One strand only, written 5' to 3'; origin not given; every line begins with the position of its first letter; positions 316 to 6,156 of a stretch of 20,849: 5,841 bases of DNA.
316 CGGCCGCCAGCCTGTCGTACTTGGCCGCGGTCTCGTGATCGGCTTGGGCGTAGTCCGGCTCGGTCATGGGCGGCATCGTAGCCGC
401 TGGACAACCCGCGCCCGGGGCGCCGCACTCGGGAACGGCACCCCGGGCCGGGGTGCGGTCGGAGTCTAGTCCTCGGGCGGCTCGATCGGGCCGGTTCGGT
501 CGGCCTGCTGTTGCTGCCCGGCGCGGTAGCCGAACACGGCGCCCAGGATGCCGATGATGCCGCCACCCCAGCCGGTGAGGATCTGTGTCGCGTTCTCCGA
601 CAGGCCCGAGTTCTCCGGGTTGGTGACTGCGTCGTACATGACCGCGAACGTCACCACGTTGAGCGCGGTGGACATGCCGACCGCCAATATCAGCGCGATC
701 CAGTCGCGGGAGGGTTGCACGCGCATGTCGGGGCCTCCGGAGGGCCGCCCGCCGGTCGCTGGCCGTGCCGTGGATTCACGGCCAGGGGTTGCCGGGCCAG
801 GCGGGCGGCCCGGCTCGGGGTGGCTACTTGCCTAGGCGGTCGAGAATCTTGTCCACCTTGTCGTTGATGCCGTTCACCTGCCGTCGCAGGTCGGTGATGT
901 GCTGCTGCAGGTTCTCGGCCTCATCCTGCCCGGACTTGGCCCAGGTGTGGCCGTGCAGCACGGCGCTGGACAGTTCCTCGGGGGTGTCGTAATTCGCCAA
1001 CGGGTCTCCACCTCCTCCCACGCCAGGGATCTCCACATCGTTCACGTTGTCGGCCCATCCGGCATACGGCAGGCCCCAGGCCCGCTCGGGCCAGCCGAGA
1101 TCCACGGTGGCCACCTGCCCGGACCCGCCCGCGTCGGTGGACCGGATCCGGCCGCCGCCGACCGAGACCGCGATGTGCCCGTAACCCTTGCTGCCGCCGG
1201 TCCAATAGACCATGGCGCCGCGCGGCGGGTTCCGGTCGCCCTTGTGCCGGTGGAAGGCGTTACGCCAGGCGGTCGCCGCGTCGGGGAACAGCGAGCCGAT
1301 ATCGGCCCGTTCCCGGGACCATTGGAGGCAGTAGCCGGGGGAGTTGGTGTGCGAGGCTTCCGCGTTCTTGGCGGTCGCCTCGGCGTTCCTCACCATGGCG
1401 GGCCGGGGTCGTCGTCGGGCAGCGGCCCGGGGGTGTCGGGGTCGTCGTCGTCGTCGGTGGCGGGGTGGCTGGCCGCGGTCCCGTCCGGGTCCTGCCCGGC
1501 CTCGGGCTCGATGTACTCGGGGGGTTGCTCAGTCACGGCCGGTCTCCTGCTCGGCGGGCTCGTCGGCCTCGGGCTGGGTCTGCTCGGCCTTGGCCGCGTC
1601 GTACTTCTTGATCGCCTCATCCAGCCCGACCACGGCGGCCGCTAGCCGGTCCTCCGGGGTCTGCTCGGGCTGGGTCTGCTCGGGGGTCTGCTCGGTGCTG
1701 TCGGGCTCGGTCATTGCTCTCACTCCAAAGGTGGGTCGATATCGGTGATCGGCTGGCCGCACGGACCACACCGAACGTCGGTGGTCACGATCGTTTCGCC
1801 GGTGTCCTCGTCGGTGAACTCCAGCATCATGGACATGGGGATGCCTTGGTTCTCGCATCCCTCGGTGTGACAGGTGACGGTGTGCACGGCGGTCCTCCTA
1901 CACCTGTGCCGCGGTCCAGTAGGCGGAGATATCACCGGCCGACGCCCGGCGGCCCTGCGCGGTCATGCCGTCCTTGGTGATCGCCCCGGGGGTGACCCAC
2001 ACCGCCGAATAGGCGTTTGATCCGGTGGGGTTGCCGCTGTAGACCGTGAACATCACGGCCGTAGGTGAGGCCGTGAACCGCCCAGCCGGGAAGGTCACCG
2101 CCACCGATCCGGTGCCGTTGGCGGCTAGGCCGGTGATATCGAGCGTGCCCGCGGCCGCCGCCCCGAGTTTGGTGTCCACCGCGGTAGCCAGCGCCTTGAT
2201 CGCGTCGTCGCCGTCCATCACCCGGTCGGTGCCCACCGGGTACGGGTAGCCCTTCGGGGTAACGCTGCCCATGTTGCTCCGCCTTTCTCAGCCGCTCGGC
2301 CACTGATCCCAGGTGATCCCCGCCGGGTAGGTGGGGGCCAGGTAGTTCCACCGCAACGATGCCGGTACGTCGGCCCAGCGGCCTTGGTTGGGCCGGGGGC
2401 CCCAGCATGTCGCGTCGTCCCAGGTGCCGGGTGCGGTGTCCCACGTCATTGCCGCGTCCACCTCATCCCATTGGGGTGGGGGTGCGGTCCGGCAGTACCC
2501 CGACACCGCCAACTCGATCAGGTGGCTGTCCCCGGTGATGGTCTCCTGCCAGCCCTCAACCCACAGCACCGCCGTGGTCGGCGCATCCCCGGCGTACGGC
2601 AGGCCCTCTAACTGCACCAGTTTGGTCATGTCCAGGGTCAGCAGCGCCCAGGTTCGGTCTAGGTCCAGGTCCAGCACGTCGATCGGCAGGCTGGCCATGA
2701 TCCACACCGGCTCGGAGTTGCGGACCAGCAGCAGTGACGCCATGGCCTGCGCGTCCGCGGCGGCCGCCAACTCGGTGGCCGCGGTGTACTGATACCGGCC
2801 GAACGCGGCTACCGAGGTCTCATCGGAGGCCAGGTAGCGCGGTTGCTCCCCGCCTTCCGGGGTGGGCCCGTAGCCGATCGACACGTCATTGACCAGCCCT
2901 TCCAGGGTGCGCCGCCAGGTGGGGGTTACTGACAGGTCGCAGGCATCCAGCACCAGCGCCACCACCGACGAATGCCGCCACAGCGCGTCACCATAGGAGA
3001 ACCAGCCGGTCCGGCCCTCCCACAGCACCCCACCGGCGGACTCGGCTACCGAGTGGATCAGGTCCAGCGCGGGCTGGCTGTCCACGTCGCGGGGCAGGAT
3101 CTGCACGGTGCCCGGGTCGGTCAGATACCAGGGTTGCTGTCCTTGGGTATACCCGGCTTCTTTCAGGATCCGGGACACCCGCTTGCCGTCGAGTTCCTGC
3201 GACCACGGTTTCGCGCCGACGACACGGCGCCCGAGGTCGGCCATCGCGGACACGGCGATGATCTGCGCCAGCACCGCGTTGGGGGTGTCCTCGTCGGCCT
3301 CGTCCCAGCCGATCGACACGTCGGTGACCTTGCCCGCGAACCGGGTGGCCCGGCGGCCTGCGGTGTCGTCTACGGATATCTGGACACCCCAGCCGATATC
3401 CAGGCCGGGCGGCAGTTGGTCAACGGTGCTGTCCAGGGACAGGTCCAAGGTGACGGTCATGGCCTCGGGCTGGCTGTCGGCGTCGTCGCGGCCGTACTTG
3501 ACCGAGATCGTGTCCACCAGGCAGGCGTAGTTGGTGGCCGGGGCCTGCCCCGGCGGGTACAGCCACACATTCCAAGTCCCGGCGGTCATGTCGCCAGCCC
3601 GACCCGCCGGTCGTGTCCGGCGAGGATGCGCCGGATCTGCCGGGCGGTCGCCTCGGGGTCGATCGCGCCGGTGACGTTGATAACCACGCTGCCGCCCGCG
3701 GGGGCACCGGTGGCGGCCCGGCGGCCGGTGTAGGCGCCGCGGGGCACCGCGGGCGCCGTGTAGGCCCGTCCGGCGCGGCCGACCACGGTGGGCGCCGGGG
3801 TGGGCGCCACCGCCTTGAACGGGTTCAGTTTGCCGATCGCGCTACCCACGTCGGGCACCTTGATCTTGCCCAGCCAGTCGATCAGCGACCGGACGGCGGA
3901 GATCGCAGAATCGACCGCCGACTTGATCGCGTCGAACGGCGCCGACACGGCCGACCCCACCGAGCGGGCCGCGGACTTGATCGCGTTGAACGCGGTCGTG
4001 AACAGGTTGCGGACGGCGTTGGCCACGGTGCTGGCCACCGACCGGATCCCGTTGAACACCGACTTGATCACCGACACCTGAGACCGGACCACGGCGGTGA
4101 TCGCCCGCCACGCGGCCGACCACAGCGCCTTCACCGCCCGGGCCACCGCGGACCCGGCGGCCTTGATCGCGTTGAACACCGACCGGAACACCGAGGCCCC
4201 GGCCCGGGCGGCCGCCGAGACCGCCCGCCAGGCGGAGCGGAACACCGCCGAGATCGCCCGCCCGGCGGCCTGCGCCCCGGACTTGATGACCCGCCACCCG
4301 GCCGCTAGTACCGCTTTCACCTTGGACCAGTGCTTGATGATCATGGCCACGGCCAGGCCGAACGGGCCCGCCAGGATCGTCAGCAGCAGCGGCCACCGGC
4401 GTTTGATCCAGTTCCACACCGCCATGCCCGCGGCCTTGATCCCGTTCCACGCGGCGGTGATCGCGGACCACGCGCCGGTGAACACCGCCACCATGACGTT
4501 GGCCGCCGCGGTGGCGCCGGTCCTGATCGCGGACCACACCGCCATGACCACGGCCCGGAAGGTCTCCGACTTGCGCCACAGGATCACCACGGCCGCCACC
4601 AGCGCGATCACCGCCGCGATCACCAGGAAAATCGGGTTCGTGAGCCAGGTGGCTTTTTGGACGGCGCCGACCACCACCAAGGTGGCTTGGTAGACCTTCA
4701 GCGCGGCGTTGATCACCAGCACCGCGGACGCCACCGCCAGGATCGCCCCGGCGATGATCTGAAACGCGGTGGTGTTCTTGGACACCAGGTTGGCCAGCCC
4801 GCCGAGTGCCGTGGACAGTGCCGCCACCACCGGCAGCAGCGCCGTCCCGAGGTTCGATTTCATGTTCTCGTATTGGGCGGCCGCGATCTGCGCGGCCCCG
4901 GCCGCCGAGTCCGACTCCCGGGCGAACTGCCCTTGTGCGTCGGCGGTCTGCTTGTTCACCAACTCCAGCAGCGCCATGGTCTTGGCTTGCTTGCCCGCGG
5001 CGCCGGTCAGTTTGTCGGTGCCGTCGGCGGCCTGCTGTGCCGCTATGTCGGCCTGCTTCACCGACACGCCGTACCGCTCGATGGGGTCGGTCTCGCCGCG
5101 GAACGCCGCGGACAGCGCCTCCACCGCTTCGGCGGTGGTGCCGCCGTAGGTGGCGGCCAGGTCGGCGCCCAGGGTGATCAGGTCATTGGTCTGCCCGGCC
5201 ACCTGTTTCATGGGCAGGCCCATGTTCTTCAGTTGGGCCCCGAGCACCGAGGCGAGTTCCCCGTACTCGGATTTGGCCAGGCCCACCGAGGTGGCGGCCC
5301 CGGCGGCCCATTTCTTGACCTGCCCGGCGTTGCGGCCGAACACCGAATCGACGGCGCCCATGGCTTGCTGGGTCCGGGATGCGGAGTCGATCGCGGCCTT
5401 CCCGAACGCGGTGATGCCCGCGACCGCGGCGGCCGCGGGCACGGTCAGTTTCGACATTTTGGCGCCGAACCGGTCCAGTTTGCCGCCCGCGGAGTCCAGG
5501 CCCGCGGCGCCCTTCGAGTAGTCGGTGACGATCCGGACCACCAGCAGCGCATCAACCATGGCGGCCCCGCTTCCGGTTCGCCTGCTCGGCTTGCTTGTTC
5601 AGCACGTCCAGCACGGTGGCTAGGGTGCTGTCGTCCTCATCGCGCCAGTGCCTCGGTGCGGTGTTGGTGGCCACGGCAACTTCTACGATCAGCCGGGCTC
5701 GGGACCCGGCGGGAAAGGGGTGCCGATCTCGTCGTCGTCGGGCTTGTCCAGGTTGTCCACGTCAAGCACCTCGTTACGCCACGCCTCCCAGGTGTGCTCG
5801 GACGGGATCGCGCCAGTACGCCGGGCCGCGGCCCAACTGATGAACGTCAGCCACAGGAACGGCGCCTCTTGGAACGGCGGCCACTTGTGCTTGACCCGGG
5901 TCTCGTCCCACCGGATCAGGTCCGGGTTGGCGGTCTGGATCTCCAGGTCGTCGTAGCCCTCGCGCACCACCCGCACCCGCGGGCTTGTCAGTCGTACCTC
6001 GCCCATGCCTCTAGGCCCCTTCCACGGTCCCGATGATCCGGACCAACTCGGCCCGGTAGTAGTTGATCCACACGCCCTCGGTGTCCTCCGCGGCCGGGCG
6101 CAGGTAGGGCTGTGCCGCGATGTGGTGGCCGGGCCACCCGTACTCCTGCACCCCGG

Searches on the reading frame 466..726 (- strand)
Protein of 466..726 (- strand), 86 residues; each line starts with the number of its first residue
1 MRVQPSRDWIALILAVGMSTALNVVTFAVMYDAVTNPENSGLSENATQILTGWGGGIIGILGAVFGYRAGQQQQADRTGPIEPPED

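Call 58: search_protein_families(library=pfam, proteins=[window:466-726:-], max_evalue=0.1)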
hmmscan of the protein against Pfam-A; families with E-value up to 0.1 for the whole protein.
window:466-726:- (86 aa): 1 family
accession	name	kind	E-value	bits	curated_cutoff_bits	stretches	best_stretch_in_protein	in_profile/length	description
PF05805.17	L6_membrane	-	0.041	13.9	30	1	11-74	13-75/191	L6 membrane protein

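Call 59: search_protein_families(library=phrogs, proteins=[window:466-726:-], max_evalue=0.01)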
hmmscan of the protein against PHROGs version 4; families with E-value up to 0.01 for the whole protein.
window:466-726:- (86 aa): 1 family
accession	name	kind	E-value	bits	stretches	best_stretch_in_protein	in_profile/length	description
phrog_1544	-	unknown function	0.00049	20.9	1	7-79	119-189/200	-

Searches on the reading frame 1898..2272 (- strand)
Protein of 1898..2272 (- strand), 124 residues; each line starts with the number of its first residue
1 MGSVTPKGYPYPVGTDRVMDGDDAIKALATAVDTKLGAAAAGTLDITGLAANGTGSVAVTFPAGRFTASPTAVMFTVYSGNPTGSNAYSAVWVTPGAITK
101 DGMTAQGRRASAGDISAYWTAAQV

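Call 58: search_protein_families(library=pfam, proteins=[window:1898-2272:-], max_evalue=0.1)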
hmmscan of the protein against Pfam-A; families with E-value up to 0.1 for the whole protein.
window:1898-2272:- (124 aa): 1 family
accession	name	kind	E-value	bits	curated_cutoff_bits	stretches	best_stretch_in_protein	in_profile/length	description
PF21882.2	Gp53-like_C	-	0.076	14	24.9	0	50-121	14-81/84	Putative tail fiber protein gp53-like, C-terminal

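Call 59: search_protein_families(library=phrogs, proteins=[window:1898-2272:-], max_evalue=0.01)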
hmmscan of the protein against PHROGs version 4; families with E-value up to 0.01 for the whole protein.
window:1898-2272:- (124 aa): 0 families

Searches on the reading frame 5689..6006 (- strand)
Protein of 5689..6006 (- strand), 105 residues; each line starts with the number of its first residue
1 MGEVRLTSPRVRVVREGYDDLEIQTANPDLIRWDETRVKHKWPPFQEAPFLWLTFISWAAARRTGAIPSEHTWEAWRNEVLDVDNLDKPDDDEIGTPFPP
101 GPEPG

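Call 58: search_protein_families(library=pfam, proteins=[window:5689-6006:-], max_evalue=0.1)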
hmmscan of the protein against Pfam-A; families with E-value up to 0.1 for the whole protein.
window:5689-6006:- (105 aa): 0 families

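Call 59: search_protein_families(library=phrogs, proteins=[window:5689-6006:-], max_evalue=0.01)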
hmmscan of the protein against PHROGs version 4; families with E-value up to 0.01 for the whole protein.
window:5689-6006:- (105 aa): 1 family
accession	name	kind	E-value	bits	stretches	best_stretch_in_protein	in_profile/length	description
phrog_6889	-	unknown function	5.7e-19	69.3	1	17-86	16-87/115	-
